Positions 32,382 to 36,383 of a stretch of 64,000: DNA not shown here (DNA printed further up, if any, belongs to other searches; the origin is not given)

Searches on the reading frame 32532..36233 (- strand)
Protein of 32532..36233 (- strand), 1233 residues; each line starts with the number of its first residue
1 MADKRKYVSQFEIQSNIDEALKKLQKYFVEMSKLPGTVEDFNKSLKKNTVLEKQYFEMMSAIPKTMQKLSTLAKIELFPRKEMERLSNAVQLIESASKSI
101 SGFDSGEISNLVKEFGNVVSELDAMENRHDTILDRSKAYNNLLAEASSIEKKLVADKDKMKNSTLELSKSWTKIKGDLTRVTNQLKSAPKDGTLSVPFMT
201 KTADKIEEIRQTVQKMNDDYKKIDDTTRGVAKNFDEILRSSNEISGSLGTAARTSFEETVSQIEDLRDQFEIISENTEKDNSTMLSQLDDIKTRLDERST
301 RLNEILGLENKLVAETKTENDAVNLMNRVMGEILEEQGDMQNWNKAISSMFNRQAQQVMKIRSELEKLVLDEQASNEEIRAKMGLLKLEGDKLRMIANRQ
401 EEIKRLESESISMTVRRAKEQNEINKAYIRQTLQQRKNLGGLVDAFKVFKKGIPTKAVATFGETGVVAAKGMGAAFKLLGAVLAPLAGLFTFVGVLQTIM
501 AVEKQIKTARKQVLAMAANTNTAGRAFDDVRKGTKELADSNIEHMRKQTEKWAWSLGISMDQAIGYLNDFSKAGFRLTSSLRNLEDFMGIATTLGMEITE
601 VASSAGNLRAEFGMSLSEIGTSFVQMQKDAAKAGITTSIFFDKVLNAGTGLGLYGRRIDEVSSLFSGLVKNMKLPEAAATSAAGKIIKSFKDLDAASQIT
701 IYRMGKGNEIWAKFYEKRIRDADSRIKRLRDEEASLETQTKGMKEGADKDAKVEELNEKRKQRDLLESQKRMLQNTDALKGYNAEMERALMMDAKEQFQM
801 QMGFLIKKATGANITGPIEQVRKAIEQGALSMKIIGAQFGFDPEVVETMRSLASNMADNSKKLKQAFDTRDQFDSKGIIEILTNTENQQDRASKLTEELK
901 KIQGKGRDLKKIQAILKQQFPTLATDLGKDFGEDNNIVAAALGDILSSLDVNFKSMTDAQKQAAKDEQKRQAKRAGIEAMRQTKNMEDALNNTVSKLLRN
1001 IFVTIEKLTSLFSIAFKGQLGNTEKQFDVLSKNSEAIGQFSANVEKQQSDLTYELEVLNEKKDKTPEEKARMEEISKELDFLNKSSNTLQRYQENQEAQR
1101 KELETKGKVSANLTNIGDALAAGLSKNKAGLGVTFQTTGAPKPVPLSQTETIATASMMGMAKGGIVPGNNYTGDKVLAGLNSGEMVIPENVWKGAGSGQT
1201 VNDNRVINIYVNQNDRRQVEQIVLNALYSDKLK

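Call 8: search_protein_families(library=pfam, proteins=[window:32532-36233:-], max_evalue=0.01)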
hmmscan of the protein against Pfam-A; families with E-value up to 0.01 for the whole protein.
window:32532-36233:- (1233 aa): 0 families

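Call 36: search_protein_families(library=phrogs, proteins=[window:32532-36233:-], max_evalue=0.001)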
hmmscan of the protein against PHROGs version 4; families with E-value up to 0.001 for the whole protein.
window:32532-36233:- (1233 aa): 1 family
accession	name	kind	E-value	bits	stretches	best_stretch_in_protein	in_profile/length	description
phrog_1272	-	tail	0.00012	20.9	1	285-642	41-384/1606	tail length tape measure protein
